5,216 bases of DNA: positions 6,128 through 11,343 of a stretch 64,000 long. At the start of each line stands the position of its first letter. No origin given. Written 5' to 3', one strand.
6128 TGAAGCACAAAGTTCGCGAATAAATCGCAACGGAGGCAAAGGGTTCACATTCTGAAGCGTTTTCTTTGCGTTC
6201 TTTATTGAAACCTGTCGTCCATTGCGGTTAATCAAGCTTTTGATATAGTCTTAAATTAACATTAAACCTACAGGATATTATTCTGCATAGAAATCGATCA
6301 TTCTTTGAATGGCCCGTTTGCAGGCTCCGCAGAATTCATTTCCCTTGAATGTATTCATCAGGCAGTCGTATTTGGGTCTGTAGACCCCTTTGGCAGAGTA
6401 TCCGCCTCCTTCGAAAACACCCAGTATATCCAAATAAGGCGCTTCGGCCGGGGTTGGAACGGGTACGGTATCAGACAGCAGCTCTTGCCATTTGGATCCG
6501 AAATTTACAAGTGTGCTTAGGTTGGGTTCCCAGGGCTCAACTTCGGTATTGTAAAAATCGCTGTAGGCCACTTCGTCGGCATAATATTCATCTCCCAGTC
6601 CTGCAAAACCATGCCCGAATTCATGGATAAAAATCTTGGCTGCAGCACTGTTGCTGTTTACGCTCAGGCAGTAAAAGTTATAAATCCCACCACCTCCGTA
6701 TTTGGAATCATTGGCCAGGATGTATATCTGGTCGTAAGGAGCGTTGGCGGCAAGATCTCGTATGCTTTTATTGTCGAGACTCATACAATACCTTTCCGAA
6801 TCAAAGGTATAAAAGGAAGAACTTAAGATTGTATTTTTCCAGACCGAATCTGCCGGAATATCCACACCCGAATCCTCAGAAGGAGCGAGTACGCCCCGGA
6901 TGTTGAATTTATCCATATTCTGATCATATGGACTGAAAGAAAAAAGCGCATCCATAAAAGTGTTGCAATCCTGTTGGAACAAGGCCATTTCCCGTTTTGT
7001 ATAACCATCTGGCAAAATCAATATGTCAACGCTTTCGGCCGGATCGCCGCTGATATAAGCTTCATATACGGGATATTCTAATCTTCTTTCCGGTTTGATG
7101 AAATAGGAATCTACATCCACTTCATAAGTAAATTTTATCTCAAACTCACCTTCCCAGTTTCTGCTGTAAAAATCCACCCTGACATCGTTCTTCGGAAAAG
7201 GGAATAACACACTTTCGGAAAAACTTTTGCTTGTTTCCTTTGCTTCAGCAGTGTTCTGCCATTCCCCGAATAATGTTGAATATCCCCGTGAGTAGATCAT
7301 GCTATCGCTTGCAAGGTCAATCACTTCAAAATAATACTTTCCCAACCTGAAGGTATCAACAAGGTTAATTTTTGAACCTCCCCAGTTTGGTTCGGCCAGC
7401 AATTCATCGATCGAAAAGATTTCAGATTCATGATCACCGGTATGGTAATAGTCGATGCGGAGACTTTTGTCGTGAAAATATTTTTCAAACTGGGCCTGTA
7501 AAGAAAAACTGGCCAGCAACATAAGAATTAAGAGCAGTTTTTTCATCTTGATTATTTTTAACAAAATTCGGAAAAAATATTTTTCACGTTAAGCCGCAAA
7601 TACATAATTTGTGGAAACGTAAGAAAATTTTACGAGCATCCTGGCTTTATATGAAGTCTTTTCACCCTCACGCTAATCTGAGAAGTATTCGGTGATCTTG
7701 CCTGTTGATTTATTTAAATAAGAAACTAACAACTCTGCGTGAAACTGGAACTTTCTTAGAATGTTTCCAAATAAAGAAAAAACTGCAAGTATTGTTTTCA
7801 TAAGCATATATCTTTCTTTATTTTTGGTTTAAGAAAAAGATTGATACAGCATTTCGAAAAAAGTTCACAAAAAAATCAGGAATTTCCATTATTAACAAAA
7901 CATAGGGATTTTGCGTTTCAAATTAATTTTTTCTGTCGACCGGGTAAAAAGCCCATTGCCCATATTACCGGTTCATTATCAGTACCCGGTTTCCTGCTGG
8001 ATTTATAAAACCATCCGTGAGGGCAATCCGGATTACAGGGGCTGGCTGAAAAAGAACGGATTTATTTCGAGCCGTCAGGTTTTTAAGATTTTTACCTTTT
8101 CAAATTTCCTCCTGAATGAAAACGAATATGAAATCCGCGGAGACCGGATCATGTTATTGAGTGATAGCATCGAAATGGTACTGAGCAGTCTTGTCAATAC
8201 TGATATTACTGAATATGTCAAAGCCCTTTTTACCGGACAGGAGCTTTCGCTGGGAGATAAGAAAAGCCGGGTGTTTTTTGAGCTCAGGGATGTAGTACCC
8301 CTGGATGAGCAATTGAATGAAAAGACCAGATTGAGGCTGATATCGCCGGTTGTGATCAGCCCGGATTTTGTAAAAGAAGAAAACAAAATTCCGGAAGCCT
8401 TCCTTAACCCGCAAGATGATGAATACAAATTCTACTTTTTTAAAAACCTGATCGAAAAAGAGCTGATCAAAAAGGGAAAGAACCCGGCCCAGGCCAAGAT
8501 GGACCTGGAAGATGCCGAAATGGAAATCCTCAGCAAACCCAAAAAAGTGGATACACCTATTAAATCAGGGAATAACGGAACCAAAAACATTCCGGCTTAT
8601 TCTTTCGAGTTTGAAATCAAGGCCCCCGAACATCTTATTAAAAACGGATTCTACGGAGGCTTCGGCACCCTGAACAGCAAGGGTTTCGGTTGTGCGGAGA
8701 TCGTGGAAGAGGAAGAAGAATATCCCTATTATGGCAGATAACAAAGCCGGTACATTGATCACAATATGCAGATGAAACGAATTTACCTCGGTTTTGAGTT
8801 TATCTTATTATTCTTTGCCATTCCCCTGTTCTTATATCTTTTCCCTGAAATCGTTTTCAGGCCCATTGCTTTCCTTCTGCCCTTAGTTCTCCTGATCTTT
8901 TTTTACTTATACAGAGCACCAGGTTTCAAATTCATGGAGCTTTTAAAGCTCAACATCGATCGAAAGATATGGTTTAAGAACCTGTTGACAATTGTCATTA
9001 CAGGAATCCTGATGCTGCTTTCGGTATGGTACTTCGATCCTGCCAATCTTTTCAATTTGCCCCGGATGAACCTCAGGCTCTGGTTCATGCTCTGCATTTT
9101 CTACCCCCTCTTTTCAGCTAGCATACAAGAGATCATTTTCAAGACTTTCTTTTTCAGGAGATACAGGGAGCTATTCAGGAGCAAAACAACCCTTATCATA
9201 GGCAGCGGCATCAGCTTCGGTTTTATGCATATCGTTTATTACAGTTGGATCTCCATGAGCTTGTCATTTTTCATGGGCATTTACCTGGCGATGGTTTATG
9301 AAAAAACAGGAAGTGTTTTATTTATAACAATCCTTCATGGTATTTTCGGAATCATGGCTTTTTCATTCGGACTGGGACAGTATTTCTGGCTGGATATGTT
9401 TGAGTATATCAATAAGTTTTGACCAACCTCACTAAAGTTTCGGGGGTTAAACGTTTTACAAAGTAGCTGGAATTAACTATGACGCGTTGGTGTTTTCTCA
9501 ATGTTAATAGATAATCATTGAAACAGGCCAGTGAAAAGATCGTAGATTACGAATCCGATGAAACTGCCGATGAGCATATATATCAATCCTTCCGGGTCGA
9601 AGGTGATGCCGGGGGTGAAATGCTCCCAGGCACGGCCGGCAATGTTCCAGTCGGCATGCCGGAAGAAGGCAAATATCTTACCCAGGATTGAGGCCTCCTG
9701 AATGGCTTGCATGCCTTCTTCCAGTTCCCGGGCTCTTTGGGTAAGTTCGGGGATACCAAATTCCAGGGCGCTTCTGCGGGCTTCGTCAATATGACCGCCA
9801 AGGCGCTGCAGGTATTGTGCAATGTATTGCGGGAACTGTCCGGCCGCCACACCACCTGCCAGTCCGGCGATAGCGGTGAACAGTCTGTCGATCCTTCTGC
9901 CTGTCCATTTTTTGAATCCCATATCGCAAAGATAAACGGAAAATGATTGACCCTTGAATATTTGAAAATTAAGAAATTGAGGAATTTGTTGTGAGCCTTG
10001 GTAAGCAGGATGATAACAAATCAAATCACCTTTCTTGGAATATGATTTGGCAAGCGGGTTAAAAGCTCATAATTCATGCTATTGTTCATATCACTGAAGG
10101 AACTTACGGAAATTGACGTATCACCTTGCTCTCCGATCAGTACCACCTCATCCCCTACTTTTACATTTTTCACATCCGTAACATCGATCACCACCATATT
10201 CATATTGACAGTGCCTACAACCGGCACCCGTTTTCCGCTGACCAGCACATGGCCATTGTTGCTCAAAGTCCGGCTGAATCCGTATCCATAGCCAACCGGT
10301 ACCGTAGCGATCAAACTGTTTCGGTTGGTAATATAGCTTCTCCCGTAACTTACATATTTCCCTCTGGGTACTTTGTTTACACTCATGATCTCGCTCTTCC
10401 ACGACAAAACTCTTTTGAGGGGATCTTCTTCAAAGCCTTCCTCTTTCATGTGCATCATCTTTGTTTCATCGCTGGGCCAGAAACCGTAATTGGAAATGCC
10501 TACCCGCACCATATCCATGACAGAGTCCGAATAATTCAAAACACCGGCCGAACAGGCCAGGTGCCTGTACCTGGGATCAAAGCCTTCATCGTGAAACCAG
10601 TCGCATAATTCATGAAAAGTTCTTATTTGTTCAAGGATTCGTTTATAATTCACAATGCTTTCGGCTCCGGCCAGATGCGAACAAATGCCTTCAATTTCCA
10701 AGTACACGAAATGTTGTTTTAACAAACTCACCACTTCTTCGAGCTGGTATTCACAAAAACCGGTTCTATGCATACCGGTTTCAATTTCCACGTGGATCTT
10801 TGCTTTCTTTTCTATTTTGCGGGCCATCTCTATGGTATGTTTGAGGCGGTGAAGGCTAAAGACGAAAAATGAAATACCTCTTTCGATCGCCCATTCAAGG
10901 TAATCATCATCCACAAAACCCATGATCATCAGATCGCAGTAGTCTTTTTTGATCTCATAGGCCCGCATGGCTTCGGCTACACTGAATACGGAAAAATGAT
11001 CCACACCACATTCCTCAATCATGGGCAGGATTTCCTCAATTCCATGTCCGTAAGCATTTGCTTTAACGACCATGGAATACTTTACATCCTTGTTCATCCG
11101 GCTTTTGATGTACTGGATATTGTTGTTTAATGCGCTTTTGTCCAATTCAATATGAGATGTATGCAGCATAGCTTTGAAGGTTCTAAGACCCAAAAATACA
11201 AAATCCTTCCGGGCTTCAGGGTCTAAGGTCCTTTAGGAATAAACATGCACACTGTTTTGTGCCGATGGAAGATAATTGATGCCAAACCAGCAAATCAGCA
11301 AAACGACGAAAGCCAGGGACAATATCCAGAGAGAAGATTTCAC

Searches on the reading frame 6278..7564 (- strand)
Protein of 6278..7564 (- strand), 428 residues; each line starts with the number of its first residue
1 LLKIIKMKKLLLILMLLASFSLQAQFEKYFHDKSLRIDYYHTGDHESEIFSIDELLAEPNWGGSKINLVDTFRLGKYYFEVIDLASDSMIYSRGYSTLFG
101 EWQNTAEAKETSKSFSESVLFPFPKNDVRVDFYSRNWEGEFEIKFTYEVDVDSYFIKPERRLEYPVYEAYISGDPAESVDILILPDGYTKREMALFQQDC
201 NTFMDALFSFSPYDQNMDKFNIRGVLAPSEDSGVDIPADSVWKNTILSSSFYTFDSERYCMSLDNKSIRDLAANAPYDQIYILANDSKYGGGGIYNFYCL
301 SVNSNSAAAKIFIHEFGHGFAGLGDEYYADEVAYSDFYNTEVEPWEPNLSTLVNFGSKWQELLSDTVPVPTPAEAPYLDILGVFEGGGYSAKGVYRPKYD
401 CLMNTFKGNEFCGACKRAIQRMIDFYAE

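Call 8: search_protein_families(library=pfam, proteins=[window:6278-7564:-], max_evalue=0.001)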
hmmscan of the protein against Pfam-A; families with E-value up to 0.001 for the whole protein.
window:6278-7564:- (428 aa): 2 families
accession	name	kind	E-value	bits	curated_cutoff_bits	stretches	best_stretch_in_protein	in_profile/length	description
PF09471.16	Peptidase_M64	-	1.4e-71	241.6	26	2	172-373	6-207/302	IgA Peptidase M64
PF16217.10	M64_N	-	5e-44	149.2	27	1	25-145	1-121/122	Peptidase M64 N-terminus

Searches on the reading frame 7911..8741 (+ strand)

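Call 8: search_protein_families(library=pfam, proteins=[window:7911-8741:+], max_evalue=0.001)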
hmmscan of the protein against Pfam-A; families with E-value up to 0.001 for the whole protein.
window:7911-8741:+ (276 aa): 2 families
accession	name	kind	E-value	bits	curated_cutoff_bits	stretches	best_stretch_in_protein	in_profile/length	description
PF01881.21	Cas_Cas6_C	-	1.6e-16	61.7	23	1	136-264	8-125/125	CRISPR associated protein Cas6, C-terminal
PF21350.2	Cas6_I-A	-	7.5e-09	36.2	27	1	19-118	2-94/101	CRISPR-associated protein Cas6, N-terminal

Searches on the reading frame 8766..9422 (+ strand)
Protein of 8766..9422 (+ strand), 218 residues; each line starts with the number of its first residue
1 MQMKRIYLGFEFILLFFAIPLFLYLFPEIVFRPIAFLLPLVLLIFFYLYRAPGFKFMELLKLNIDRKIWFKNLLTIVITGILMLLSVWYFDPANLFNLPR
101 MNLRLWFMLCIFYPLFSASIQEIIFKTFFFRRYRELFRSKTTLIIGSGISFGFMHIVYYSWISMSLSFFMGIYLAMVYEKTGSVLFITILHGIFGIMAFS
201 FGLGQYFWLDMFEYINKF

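Call 8: search_protein_families(library=pfam, proteins=[window:8766-9422:+], max_evalue=0.001)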
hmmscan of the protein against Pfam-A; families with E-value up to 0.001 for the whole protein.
window:8766-9422:+ (218 aa): 1 family
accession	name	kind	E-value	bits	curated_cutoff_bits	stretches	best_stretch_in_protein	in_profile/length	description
PF02517.21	Rce1-like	-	1.2e-12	48.3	22.4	1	106-195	4-91/93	Type II CAAX prenyl endopeptidase Rce1-like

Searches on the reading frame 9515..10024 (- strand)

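Call 8: search_protein_families(library=pfam, proteins=[window:9515-10024:-], max_evalue=0.001)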
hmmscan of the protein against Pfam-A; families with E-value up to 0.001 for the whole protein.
window:9515-10024:- (169 aa): 1 family
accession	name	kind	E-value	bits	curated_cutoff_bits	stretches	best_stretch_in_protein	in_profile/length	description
PF11157.13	DUF2937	-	6.5e-27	94.8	25.3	2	93-167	81-155/162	Protein of unknown function (DUF2937)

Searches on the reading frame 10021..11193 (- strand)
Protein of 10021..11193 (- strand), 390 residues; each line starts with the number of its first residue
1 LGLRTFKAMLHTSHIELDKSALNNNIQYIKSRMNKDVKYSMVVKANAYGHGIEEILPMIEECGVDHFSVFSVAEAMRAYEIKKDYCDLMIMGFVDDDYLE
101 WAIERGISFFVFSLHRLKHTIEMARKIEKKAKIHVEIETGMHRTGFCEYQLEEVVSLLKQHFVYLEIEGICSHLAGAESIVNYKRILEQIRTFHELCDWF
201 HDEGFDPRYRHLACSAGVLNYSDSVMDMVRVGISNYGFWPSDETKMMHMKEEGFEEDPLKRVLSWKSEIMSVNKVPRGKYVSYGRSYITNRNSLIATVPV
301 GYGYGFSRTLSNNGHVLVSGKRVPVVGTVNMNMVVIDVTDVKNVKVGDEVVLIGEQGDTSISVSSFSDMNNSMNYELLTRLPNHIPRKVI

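Call 8: search_protein_families(library=pfam, proteins=[window:10021-11193:-], max_evalue=0.001)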
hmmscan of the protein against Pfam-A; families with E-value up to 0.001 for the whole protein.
window:10021-11193:- (390 aa): 2 families
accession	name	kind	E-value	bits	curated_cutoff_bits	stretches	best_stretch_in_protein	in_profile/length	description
PF01168.26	Ala_racemase_N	-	1.6e-49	169.1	24.1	1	18-238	2-218/220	Alanine racemase, N-terminal domain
PF00842.27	Ala_racemase_C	-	7.5e-42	142.3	25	1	262-388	1-126/127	Alanine racemase, C-terminal domain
